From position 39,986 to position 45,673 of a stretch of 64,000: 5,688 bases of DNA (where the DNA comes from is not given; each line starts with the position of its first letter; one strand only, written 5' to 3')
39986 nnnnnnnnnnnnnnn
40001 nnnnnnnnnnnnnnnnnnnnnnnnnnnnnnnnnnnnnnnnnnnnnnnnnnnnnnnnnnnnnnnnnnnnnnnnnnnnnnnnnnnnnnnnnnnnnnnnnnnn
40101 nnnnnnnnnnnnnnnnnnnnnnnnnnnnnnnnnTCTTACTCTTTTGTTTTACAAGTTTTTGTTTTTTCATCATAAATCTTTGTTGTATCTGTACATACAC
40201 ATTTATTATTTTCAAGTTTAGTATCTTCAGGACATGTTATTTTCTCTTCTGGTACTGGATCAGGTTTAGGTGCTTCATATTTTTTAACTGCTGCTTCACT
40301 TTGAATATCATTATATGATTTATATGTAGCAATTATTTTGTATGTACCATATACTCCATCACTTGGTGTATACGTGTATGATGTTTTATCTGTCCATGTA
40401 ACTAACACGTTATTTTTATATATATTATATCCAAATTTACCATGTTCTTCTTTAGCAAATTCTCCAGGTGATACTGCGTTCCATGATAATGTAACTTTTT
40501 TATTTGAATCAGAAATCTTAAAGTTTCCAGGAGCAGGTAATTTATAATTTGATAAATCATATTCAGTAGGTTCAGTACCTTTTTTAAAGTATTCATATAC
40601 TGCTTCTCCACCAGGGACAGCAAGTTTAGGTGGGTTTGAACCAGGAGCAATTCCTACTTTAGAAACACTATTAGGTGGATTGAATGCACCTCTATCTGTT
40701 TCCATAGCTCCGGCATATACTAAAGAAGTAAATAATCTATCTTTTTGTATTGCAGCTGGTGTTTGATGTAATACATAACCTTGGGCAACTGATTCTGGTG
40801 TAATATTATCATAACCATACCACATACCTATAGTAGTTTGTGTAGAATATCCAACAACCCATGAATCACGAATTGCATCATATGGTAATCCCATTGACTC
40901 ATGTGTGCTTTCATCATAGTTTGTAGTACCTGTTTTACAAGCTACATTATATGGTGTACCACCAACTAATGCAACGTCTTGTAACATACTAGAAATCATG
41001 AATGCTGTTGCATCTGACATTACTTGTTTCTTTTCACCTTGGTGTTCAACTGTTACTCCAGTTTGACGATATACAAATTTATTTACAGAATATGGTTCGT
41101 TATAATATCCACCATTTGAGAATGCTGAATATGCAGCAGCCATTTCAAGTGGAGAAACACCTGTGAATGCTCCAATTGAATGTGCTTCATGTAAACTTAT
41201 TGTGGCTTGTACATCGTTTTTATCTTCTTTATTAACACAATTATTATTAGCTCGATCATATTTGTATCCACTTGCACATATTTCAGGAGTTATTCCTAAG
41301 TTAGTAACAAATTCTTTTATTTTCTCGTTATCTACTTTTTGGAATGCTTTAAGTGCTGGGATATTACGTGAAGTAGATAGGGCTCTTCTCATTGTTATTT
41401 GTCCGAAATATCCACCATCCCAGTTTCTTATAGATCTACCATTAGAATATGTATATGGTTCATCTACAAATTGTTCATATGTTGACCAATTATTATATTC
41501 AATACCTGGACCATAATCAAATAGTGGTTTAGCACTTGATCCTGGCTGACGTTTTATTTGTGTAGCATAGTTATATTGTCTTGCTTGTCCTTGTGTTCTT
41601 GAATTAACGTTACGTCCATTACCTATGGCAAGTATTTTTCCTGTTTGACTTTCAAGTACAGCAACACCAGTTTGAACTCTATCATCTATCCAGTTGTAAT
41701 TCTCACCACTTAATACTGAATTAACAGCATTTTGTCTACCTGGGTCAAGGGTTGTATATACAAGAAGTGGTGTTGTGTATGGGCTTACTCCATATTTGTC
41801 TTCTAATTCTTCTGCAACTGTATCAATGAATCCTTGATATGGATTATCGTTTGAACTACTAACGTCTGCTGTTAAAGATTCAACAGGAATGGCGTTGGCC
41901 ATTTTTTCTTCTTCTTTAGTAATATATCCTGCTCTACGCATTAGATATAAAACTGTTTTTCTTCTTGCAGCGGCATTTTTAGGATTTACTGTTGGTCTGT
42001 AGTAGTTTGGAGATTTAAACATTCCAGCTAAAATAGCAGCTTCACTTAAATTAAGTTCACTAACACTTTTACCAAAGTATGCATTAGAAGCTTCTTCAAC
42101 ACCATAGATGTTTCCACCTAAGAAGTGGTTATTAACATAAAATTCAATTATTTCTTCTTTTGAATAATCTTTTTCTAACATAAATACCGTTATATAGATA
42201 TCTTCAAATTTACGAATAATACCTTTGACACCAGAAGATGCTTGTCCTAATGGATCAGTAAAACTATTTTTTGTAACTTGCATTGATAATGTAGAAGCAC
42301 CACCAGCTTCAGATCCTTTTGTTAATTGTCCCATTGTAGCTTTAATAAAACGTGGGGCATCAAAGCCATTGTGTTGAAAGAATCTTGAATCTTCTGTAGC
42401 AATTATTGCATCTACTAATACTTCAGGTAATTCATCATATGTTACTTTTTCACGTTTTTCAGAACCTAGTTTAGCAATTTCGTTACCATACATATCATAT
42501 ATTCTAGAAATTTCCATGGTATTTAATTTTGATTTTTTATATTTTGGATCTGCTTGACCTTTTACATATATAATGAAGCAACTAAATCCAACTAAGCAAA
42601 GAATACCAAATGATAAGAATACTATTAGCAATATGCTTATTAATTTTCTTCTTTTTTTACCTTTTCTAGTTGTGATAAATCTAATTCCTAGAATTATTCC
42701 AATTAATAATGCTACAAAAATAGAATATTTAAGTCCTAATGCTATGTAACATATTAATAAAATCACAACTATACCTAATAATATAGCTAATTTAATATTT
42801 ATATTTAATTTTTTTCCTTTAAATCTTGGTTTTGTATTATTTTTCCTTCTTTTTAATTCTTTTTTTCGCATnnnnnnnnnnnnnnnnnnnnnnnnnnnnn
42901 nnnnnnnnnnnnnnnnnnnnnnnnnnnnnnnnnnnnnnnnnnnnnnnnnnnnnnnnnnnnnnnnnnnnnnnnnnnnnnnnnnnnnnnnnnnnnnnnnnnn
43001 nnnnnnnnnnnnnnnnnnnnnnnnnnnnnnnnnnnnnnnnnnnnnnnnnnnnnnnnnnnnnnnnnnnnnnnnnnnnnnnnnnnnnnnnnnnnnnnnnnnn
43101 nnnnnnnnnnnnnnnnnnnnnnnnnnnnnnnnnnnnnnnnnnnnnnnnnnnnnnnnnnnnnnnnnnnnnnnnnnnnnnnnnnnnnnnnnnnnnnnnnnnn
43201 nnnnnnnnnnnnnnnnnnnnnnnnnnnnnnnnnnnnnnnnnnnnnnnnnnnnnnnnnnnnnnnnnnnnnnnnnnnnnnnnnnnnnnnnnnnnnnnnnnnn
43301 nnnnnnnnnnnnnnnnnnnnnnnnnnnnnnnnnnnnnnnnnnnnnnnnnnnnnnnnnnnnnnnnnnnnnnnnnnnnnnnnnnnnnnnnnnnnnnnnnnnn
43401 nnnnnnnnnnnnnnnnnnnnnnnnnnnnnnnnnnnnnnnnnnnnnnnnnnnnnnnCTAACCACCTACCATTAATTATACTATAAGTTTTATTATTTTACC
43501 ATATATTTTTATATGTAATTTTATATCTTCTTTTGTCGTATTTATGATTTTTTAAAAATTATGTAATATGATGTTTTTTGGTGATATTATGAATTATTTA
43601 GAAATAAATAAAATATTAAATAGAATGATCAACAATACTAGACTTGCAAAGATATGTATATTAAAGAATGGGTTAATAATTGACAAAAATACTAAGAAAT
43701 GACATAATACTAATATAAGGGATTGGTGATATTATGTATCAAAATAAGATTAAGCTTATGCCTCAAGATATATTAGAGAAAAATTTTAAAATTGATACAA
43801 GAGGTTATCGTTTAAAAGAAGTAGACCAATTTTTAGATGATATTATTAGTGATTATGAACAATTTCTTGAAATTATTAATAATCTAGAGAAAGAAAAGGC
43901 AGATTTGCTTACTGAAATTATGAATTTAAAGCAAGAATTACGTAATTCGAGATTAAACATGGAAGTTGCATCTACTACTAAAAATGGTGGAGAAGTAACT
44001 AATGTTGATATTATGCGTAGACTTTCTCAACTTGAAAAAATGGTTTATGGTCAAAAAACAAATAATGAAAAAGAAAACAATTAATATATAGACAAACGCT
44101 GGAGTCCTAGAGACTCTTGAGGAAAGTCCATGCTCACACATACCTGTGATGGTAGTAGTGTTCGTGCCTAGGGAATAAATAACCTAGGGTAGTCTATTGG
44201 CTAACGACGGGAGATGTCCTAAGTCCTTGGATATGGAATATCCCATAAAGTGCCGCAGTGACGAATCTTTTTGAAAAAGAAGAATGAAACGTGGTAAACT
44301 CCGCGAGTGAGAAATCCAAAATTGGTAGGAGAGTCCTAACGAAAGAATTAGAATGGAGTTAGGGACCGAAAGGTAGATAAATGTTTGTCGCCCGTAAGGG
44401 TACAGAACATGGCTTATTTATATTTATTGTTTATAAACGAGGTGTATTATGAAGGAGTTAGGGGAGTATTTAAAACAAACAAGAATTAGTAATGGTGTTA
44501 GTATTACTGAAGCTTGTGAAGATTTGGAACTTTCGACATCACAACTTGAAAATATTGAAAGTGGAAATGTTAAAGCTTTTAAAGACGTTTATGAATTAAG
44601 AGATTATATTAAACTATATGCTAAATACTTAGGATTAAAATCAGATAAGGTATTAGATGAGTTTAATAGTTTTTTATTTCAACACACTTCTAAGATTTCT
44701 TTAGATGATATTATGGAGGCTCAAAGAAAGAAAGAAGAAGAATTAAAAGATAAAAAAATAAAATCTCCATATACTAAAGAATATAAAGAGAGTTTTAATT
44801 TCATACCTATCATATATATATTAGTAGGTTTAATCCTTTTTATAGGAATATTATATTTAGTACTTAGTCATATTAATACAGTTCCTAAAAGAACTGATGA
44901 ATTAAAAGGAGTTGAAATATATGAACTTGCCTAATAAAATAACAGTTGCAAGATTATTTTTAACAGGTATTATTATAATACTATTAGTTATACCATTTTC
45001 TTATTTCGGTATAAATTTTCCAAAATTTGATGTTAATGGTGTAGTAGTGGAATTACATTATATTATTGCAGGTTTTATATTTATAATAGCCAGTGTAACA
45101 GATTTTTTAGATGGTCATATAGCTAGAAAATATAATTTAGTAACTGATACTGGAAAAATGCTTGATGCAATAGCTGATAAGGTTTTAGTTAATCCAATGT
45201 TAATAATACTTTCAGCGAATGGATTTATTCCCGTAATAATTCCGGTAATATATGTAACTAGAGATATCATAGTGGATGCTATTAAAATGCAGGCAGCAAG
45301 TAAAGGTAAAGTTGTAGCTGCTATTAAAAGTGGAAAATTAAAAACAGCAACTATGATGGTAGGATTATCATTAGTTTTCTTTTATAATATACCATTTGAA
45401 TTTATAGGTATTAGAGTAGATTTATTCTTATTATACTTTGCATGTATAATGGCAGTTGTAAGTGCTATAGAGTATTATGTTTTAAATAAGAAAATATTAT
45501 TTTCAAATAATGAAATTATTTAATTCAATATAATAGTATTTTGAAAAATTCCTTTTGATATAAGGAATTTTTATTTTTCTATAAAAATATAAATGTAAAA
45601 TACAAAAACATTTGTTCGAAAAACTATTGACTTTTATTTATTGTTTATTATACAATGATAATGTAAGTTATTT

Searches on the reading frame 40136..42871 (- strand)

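Call 15: search_protein_families(library=pfam, proteins=[window:40136-42871:-], max_evalue=0.00001)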
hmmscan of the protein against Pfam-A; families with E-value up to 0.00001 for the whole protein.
window:40136-42871:- (911 aa): 2 families
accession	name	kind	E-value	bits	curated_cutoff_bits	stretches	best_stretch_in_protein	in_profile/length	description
PF00912.28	Transgly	-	5.1e-54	182.8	27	1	129-311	2-177/178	Transglycosylase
PF00905.27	Transpeptidase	-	3.1e-37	128.8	22.1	1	403-679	3-268/299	Penicillin binding protein transpeptidase domain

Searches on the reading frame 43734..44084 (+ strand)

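Call 25: search_protein_families(library=pfam, proteins=[window:43734-44084:+], max_evalue=0.00001)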
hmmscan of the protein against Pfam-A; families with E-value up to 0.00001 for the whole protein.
window:43734-44084:+ (116 aa): 1 family
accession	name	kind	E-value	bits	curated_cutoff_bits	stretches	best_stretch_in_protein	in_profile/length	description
PF05103.18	DivIVA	-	2.6e-12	47.3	28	1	9-71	2-67/131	DivIVA protein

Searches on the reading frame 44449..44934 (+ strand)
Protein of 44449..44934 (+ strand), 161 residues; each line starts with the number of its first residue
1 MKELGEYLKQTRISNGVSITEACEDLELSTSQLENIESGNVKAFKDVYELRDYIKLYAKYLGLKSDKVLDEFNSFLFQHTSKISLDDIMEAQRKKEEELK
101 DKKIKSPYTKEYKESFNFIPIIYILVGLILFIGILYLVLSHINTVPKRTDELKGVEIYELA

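Call 25: search_protein_families(library=pfam, proteins=[window:44449-44934:+], max_evalue=0.00001)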
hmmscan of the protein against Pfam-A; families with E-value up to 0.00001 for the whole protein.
window:44449-44934:+ (161 aa): 2 families
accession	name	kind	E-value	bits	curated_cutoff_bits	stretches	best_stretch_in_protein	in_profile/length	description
PF13413.12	HTH_25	-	3.8e-12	46.3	24.6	1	7-67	1-61/62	Helix-turn-helix domain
PF13560.12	HTH_31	-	8.7e-06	26.4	27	0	3-41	1-39/64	Helix-turn-helix domain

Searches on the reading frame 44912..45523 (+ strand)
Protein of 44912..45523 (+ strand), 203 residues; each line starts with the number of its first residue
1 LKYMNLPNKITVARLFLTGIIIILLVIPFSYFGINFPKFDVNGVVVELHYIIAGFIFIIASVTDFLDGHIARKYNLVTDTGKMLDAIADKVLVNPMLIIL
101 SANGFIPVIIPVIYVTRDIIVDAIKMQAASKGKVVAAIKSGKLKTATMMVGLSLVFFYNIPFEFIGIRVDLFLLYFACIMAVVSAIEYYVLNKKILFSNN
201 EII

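Call 25: search_protein_families(library=pfam, proteins=[window:44912-45523:+], max_evalue=0.00001)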
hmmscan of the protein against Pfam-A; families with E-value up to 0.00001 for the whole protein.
window:44912-45523:+ (203 aa): 1 family
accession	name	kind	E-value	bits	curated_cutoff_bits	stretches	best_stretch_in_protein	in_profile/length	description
PF01066.26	CDP-OH_P_transf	-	3.9e-33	115.4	22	1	4-182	1-151/152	CDP-alcohol phosphatidyltransferase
